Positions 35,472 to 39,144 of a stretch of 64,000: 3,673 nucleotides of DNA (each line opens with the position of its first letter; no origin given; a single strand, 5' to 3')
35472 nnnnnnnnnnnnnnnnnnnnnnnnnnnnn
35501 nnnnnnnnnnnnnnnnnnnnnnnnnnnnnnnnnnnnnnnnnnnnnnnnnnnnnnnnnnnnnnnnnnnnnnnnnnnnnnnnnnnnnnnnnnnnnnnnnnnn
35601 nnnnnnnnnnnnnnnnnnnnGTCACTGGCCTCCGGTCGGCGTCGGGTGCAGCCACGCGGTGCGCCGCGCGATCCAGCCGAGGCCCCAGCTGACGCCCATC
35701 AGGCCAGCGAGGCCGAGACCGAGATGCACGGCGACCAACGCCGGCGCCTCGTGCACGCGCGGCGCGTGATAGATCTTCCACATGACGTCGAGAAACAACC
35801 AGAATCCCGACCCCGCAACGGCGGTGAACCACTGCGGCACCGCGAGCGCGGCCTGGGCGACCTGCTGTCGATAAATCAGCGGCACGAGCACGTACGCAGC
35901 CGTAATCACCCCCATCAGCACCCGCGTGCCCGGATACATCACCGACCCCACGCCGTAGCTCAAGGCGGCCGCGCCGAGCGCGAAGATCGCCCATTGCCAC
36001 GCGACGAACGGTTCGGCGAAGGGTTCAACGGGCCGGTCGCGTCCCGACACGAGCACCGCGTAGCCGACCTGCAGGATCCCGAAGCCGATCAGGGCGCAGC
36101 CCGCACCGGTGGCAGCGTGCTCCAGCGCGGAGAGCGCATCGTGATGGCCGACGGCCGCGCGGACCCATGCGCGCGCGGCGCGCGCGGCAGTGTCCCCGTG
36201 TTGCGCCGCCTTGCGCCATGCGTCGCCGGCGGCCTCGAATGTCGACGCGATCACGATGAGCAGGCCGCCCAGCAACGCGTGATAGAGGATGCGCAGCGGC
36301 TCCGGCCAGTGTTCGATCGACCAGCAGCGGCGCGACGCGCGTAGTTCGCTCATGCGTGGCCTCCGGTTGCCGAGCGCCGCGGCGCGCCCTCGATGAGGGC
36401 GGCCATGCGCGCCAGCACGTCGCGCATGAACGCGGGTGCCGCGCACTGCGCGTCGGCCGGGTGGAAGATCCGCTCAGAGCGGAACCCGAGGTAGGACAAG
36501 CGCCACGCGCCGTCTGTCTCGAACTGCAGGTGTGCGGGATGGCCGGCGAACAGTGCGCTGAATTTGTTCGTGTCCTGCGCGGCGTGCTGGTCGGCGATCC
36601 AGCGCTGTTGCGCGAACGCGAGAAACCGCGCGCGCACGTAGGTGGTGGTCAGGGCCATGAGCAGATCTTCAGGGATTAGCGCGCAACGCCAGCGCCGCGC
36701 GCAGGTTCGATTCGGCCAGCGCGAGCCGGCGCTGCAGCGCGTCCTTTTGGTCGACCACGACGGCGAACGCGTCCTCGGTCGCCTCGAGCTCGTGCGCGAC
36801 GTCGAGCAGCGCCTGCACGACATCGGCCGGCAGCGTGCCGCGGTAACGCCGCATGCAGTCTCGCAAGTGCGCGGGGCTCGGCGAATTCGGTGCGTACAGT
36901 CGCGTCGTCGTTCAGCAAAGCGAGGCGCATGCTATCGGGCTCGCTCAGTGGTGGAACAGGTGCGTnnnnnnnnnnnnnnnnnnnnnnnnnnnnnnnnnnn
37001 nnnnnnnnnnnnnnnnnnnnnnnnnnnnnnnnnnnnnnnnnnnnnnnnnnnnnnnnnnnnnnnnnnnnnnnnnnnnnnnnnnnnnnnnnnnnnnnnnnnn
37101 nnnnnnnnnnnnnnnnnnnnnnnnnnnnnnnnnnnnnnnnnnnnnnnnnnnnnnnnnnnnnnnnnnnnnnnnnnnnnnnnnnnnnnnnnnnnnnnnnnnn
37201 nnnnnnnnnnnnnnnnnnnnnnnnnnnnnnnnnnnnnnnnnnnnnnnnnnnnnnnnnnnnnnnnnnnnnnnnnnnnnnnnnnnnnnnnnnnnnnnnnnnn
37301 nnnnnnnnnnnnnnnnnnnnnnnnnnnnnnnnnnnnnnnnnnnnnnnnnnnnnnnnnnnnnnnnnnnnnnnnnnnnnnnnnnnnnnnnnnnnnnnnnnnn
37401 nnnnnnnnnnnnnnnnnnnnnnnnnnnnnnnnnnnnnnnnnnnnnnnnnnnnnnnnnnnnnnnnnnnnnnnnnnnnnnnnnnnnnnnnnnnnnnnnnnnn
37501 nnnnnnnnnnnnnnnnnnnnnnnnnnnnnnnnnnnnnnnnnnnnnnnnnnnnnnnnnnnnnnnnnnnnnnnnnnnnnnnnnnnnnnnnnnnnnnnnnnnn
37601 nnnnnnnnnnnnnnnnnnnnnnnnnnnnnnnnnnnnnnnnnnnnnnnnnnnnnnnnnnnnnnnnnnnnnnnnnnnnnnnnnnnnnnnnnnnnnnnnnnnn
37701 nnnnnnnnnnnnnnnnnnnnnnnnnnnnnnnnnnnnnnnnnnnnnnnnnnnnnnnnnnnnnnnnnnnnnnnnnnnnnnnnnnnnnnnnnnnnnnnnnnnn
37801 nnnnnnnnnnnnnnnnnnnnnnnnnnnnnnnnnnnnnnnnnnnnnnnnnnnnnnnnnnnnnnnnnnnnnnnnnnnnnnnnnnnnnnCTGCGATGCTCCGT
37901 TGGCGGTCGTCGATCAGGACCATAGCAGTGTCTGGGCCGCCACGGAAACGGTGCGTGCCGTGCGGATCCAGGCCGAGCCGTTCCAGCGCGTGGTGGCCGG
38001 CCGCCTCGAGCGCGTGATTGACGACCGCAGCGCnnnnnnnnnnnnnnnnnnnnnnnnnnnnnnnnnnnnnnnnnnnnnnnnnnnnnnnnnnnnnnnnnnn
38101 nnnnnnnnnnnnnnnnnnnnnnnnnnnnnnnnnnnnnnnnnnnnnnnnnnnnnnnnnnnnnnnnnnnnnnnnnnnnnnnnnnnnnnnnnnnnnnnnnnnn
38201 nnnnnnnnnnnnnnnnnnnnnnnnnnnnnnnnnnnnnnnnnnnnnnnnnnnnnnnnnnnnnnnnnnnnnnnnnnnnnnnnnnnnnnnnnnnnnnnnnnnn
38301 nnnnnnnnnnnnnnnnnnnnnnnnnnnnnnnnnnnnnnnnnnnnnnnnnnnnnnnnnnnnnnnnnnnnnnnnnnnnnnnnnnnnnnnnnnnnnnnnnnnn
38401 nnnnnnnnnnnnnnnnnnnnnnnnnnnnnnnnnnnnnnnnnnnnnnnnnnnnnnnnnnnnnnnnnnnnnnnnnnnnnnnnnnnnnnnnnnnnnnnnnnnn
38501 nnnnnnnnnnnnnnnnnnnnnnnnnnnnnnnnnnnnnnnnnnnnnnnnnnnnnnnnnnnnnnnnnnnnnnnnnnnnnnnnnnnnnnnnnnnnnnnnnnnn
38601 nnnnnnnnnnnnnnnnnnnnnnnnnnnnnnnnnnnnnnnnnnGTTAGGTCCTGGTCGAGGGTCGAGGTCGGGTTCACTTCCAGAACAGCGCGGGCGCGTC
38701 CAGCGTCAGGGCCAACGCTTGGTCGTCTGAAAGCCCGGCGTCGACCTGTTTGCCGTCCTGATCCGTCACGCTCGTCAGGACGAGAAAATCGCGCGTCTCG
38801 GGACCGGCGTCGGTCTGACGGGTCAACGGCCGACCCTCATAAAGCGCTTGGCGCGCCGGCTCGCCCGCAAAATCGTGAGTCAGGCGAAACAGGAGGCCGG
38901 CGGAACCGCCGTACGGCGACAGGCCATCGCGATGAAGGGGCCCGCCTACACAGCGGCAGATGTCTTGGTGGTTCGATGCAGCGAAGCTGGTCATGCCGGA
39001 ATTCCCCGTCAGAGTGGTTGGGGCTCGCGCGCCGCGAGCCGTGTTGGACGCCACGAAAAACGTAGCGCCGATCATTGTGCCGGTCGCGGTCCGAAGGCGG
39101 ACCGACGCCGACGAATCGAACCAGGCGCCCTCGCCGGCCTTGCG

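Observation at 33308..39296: Eight-gene tightly coupled operon ending in a DUF3701-type integrase, with a trypsin-like protease and several unknown proteins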

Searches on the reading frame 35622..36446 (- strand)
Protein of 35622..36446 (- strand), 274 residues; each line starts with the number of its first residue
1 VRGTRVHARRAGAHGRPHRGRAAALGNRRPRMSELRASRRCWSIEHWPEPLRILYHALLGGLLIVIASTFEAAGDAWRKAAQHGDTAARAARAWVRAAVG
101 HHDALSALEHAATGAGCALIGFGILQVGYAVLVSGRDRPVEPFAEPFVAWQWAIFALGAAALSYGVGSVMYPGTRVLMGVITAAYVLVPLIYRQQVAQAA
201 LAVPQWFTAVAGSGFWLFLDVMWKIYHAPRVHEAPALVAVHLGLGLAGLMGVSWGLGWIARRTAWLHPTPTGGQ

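Call 3: search_protein_families(library=pfam, proteins=[window:35622-36446:-], max_evalue=0.1)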
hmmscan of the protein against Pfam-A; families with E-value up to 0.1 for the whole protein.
window:35622-36446:- (274 aa): 0 families

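Call 13: search_protein_families(library=padloc, proteins=[window:35622-36356:-], max_evalue=0.1)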
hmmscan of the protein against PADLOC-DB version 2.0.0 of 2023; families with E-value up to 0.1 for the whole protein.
window:35622-36356:- (244 aa): 0 families

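Call 14: search_protein_families(library=ncbifam, proteins=[window:35622-36356:-], max_evalue=0.1)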
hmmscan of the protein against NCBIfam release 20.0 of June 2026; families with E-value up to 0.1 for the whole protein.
window:35622-36356:- (244 aa): 0 families

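Call 15: search_protein_families(library=phrogs, proteins=[window:35622-36356:-], max_evalue=0.1)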
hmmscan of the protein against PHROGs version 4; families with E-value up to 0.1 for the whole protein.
window:35622-36356:- (244 aa): 0 families

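Call 52: find_homologous_proteins(query=window:35622-36356:-, max_evalue=0.001)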
Query window:35622-36356:- (244 aa): 18 proteins with E <= 0.001 among 8000 candidates.
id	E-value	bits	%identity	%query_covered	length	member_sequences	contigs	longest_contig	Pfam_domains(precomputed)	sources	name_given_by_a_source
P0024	6.1e-152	522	98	100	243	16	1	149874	-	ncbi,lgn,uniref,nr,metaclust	ncbi:hypothetical protein [Burkholderia ubonensis]|uniref:hypothetical protein n=1 Tax=Burkholderia 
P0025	5.9e-139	480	91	100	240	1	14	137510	-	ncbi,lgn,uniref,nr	ncbi:hypothetical protein L0Z42_29195 [Burkholderia multivorans]|uniref:hypothetical protein n=1 Tax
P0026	1.5e-130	452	86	100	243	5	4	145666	-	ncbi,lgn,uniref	ncbi:hypothetical protein AAB990_22850 [Burkholderia contaminans]|uniref:hypothetical protein n=1 Ta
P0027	4.6e-130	451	87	100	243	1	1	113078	-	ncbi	ncbi:hypothetical protein [Burkholderia pyrrocinia]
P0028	1.6e-129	449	86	100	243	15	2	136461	-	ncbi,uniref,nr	ncbi:hypothetical protein J4G52_36685 [Burkholderia cenocepacia]|uniref:hypothetical protein n=1 Tax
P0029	2.0e-122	426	84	100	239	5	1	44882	-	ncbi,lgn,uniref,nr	ncbi:hypothetical protein [Burkholderia cenocepacia]|uniref:hypothetical protein n=1 Tax=Burkholderi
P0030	6.1e-105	368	73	100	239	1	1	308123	-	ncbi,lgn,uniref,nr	ncbi:hypothetical protein [Burkholderia stagnalis]|uniref:hypothetical protein n=1 Tax=Burkholderia 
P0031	7.0e-105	368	72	100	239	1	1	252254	-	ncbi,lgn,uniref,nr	ncbi:hypothetical protein BLA17378_03436 [Burkholderia aenigmatica]|uniref:DUF2306 domain-containing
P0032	9.7e-105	368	73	100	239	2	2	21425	-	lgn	-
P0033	8.5e-96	338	78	91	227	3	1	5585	-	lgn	-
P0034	1.4e-88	315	62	98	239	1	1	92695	-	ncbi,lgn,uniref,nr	ncbi:hypothetical protein [Burkholderia cepacia]|uniref:hypothetical protein n=1 Tax=Burkholderia ce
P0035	2.0e-86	308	84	70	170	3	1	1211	-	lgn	-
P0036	5.2e-69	251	69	73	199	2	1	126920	-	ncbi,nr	ncbi:hypothetical protein WL19_15750 [Burkholderia ubonensis]|nr:hypothetical protein WL19_15750 [Bu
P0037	5.6e-68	247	86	59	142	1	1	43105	-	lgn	-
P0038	2.7e-59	219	87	49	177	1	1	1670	-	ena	-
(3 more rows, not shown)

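Call 53: search_protein_families(library=pfam, proteins=[P0031], max_evalue=0.1)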
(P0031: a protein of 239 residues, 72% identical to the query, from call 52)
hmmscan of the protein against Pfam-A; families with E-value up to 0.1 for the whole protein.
P0031 (239 aa): 0 families

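Call 78: predict_structure(alignment_id=A5)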
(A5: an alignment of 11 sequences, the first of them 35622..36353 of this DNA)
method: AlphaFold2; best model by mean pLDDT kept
length: 243 residues; sequences in the alignment: 11
mean_pLDDT: 52.7   pTM: 0.41
mean pLDDT of the five models: 52.7, 50.6, 49.7, 49.0, 47.9
residues with pLDDT >= 90: 0; 70-90: 16; 50-70: 121; < 50: 106
segments of 3 or more residues with pLDDT < 50: 1-11, 80-84, 105-119, 131-143, 154-179, 202-204, 209-212, 229-243
pLDDT, mean of each block of 10 residues (from residue 1): 46 59 66 63 69 76 65 52 51 58 48 44 52 45 49 49 41 45 53 52 49 51 50 40 29
secondary structure, 60 per line:
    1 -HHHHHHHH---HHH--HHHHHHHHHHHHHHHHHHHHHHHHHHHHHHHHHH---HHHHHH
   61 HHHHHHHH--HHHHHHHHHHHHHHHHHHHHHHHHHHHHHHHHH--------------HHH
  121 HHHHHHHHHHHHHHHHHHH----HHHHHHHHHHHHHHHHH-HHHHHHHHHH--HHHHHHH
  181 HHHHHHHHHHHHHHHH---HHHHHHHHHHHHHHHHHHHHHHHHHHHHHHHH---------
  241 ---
elements in order: H2-9 H18-51 H55-68 H71-103 H118-139 H144-160 H162-171 H174-196 H200-231

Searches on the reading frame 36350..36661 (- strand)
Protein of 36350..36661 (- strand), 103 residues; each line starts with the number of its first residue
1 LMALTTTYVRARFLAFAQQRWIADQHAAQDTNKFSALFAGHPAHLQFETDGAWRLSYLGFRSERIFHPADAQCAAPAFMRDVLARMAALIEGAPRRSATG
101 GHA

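Call 13: search_protein_families(library=padloc, proteins=[window:36350-36661:-], max_evalue=0.1)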
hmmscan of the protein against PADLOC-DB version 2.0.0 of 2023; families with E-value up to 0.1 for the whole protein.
window:36350-36661:- (103 aa): 0 families

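Call 14: search_protein_families(library=ncbifam, proteins=[window:36350-36661:-], max_evalue=0.1)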
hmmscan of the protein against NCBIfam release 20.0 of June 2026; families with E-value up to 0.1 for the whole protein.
window:36350-36661:- (103 aa): 0 families

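Call 15: search_protein_families(library=phrogs, proteins=[window:36350-36661:-], max_evalue=0.1)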
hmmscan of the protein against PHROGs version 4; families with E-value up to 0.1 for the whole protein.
window:36350-36661:- (103 aa): 0 families

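Call 95: search_solved_structures(query=A6, max_evalue=5)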
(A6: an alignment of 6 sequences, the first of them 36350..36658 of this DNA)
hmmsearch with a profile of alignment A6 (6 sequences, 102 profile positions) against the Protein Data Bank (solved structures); distinct sequences matched with E-value up to 5: 1.
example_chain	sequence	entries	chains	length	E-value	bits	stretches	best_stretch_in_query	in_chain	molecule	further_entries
2chc_A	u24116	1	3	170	0.19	14.9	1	46-88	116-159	PROTEIN RV3472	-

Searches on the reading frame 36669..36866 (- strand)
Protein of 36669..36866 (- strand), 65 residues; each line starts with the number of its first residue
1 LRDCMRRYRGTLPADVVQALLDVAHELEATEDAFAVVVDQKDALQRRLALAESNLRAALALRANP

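Call 3: search_protein_families(library=pfam, proteins=[window:36669-36866:-], max_evalue=0.1)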
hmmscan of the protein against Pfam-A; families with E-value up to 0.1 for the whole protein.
window:36669-36866:- (65 aa): 1 family
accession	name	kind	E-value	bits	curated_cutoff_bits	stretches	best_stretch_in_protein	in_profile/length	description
PF13023.12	HD_3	-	0.056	13.8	22.5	1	2-52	83-133/165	HD domain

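Call 13: search_protein_families(library=padloc, proteins=[window:36669-36866:-], max_evalue=0.1)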
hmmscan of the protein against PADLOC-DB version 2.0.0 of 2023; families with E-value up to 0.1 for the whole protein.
window:36669-36866:- (65 aa): 0 families

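Call 14: search_protein_families(library=ncbifam, proteins=[window:36669-36866:-], max_evalue=0.1)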
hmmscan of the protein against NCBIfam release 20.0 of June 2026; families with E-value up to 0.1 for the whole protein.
window:36669-36866:- (65 aa): 1 family
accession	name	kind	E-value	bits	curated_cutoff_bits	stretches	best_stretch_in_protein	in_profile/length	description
NF002544.0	PRK02101.2-1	equivalog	0.025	13.9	339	1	14-59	35-80/248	peroxide stress protein YaaA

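Call 15: search_protein_families(library=phrogs, proteins=[window:36669-36866:-], max_evalue=0.1)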
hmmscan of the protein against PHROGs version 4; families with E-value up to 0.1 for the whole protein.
window:36669-36866:- (65 aa): 0 families

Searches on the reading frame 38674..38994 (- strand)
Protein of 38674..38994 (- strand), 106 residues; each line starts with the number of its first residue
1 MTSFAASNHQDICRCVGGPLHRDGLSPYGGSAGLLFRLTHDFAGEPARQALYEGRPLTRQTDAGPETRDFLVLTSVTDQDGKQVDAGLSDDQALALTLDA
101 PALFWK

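Call 13: search_protein_families(library=padloc, proteins=[window:38674-38994:-], max_evalue=0.1)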
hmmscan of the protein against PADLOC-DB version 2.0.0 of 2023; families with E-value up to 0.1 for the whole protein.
window:38674-38994:- (106 aa): 0 families

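Call 14: search_protein_families(library=ncbifam, proteins=[window:38674-38994:-], max_evalue=0.1)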
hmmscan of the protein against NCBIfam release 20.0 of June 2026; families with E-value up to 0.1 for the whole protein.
window:38674-38994:- (106 aa): 0 families

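Call 15: search_protein_families(library=phrogs, proteins=[window:38674-38994:-], max_evalue=0.1)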
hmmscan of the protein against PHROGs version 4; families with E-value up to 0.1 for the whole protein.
window:38674-38994:- (106 aa): 0 families
